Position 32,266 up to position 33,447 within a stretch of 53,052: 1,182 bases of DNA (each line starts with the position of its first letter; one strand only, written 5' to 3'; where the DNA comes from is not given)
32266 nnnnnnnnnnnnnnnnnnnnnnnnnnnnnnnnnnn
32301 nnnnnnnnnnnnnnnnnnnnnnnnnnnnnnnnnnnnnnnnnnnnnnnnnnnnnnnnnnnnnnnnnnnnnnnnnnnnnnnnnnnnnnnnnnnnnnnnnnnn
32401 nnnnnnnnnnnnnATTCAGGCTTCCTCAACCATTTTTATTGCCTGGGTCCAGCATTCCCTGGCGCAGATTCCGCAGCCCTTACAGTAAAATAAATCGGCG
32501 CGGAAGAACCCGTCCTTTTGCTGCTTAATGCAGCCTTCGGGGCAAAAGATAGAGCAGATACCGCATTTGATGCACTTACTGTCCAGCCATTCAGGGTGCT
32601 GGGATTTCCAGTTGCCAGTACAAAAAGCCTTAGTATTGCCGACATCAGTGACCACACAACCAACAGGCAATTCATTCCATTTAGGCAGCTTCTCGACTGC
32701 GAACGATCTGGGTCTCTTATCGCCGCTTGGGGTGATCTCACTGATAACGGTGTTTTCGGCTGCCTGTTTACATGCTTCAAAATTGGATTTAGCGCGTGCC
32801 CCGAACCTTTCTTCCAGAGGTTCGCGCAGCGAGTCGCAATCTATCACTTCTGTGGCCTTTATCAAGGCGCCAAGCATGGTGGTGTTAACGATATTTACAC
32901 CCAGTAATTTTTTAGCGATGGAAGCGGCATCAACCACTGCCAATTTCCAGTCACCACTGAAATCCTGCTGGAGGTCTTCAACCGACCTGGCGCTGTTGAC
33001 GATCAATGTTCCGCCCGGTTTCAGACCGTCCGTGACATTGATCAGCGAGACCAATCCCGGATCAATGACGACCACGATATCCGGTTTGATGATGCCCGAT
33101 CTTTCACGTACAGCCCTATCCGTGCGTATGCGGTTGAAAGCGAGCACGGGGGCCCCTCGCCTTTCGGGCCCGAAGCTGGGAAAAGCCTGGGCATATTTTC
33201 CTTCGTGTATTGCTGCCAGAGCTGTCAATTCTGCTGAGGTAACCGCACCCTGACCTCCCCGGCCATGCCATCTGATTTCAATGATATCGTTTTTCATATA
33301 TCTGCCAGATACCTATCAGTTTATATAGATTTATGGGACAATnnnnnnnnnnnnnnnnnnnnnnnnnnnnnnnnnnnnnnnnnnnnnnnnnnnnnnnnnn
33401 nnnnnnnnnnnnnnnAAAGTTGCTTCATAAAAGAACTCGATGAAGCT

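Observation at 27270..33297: Six-gene operon coupling a 2-oxoacid:ferredoxin oxidoreductase to a NuoE/NuoF/NuoG-N-like (HydC/HydB-type) NAD(H) flavin/Fe-S module that lacks any terminal catalytic domain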

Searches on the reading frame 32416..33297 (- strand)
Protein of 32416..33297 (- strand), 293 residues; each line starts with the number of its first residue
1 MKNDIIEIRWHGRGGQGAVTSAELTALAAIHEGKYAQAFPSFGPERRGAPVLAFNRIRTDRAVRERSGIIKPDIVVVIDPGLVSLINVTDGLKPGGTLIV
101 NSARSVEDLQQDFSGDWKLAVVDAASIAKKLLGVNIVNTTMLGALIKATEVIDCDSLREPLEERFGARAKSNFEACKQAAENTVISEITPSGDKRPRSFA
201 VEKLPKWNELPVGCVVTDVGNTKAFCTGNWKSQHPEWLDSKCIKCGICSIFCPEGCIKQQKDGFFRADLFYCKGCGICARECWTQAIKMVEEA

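Call 3: search_protein_families(library=pfam, proteins=[window:32416-33297:-], max_evalue=0.01)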
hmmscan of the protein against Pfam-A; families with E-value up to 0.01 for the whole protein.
window:32416-33297:- (293 aa): 10 families
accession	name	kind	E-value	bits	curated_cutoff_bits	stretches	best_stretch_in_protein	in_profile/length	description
PF01558.24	POR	-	5.9e-36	124.7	27.4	1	14-180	1-172/173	Pyruvate ferredoxin/flavodoxin oxidoreductase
PF00037.32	Fer4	-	1.4e-07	31.5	21.1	1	237-258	3-24/24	4Fe-4S binding domain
PF14697.11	Fer4_21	-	1.5e-07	31.8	35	1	239-289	5-59/59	4Fe-4S dicluster domain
PF12837.12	Fer4_6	-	4e-06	27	25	1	235-257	2-24/24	4Fe-4S binding domain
PF12838.12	Fer4_7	-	4.4e-05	24.3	27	1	241-286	1-52/52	4Fe-4S dicluster domain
PF12797.12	Fer4_2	-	5.9e-05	23.2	24.5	1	235-254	3-22/22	4Fe-4S binding domain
PF13187.11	Fer4_9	-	0.0014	19.1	27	1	241-287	1-52/52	4Fe-4S dicluster domain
PF13237.11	Fer4_10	-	0.0016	18.8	25.5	1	239-282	6-52/53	4Fe-4S dicluster domain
PF13484.11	Fer4_16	-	0.002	19.3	30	0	241-260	1-20/66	4Fe-4S double cluster binding domain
PF25160.1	LdpA_Fe-S-bd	-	0.0077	16.4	27.6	0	238-260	24-46/49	LdpA Fe-S cluster-binding domain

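Call 4: search_protein_families(library=ncbifam, proteins=[window:32416-33297:-], max_evalue=0.001)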
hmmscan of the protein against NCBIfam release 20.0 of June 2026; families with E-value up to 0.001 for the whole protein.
window:32416-33297:- (293 aa): 38 families (the best 25 are shown)
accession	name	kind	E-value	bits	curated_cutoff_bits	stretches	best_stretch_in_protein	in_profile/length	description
TIGR02175.1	PorC_KorC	subfamily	5.7e-58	195.6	81.1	1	5-182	1-174/177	2-oxoacid:acceptor oxidoreductase, gamma subunit, pyruvate/2-ketoisovalerate family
NF006321.0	PRK08534.1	equivalog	2.5e-57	193.5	225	1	5-182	1-176/181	pyruvate ferredoxin oxidoreductase subunit gamma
NF040683.1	PorC_Meth_Thtga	equivalog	1.1e-54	184.8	270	1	6-182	2-172/177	pyruvate synthase subunit PorC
NF010632.0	PRK14029.1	equivalog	4e-52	176.5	335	1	5-188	1-185/185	pyruvate/ketoisovalerate ferredoxin oxidoreductase subunit gamma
NF045762.1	PhenlGlyoxDHPadE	equivalog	1.5e-46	158.6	300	1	6-189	2-185/187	NADH-dependent phenylglyoxylate dehydrogenase subunit gamma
NF045790.1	OxalOxreddelta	equivalog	3.2e-37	128.4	230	1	26-292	36-311/316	oxalate oxidoreductase subunit delta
NF004497.0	PRK05844.1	equivalog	5.8e-31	107.6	243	1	6-167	2-164/186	pyruvate flavodoxin oxidoreductase subunit gamma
NF040684.1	PorD_Arch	equivalog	5.2e-26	90.6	120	1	211-292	3-84/85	pyruvate synthase subunit PorD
TIGR02179.1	PorD_KorD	subfamily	1.1e-23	83.1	60.05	1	220-292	5-77/78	2-oxoacid:acceptor oxidoreductase, delta subunit, pyruvate/2-ketoisovalerate family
NF007202.0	PRK09623.1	equivalog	1.3e-21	76.8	166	1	218-292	29-103/105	3-methyl-2-oxobutanoate dehydrogenase subunit delta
NF007203.0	PRK09624.1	equivalog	2.7e-19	69.3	171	1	212-292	23-103/105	pyuvate ferredoxin oxidoreductase subunit delta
NF045763.1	PhenlGlyoxDHPadF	equivalog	2.4e-15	56.5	150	1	222-287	13-77/78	NADH-dependent phenylglyoxylate dehydrogenase subunit delta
NF006323.0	PRK08537.1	equivalog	1.3e-14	54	235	1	7-165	4-159/181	2-oxoacid:ferredoxin oxidoreductase subunit gamma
TIGR02176.1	pyruv_ox_red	equivalog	1.7e-12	46.1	911.35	1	3-259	411-702/1167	pyruvate:ferredoxin (flavodoxin) oxidoreductase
NF007204.0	PRK09625.1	equivalog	3.9e-10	39.9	125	1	225-286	44-105/133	pyruvate flavodoxin oxidoreductase subunit delta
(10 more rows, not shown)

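Call 42: search_solved_structures(query=window:32416-33297:-, max_evalue=0.00001, show_alignments=2)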
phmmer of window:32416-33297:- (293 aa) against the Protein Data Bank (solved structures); distinct sequences matched with E-value up to 0.00001: 13.
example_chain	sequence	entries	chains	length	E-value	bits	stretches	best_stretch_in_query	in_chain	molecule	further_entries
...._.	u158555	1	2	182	1.7e-41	145.6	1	7-181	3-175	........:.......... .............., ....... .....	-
2raa_A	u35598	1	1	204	3.9e-38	134.6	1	5-171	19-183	Pyruvate synthase subunit porC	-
5c4i_B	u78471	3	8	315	1e-27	100.4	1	27-291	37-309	Oxalate oxidoreductase subunit delta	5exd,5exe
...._G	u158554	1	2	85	1.1e-20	77.3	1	211-292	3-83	Pyruvate:Ferredoxin Oxidoreductase, subunit delta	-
6cin_A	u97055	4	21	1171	2.4e-10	43.4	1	9-258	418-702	PYRUVATE-FERREDOXIN OXIDOREDUCTASE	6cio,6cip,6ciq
3g2e_A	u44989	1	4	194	3.9e-08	36.1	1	7-169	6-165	OORC subunit of 2-oxoglutarate:acceptor oxidoreductase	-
1b0p_A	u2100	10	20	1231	2.6e-07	33.5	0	6-124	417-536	PROTEIN (PYRUVATE-FERREDOXIN OXIDOREDUCTASE) | Pyruvate-Ferredoxin Oxidoreductase | PYRUVATE FERREDOXIN OXIDOREDUCTASE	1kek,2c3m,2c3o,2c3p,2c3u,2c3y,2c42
7plm_A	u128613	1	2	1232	2.6e-07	33.5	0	6-124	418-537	Pyruvate:ferredoxin oxidoreductase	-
3on3_A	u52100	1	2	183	4.4e-07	32.7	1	7-161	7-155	Keto/oxoacid ferredoxin oxidoreductase, gamma subunit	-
7p62_I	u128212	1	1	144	6.2e-06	28.9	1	239-290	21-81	NADH-quinone oxidoreductase subunit I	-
7p69_I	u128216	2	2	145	6.3e-06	28.9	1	239-290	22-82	NADH-quinone oxidoreductase subunit I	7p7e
7p61_I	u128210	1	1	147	6.5e-06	28.9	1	239-290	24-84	NADH-quinone oxidoreductase subunit I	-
7p7k_I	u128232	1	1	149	6.7e-06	28.8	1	239-290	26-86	NADH-quinone oxidoreductase subunit I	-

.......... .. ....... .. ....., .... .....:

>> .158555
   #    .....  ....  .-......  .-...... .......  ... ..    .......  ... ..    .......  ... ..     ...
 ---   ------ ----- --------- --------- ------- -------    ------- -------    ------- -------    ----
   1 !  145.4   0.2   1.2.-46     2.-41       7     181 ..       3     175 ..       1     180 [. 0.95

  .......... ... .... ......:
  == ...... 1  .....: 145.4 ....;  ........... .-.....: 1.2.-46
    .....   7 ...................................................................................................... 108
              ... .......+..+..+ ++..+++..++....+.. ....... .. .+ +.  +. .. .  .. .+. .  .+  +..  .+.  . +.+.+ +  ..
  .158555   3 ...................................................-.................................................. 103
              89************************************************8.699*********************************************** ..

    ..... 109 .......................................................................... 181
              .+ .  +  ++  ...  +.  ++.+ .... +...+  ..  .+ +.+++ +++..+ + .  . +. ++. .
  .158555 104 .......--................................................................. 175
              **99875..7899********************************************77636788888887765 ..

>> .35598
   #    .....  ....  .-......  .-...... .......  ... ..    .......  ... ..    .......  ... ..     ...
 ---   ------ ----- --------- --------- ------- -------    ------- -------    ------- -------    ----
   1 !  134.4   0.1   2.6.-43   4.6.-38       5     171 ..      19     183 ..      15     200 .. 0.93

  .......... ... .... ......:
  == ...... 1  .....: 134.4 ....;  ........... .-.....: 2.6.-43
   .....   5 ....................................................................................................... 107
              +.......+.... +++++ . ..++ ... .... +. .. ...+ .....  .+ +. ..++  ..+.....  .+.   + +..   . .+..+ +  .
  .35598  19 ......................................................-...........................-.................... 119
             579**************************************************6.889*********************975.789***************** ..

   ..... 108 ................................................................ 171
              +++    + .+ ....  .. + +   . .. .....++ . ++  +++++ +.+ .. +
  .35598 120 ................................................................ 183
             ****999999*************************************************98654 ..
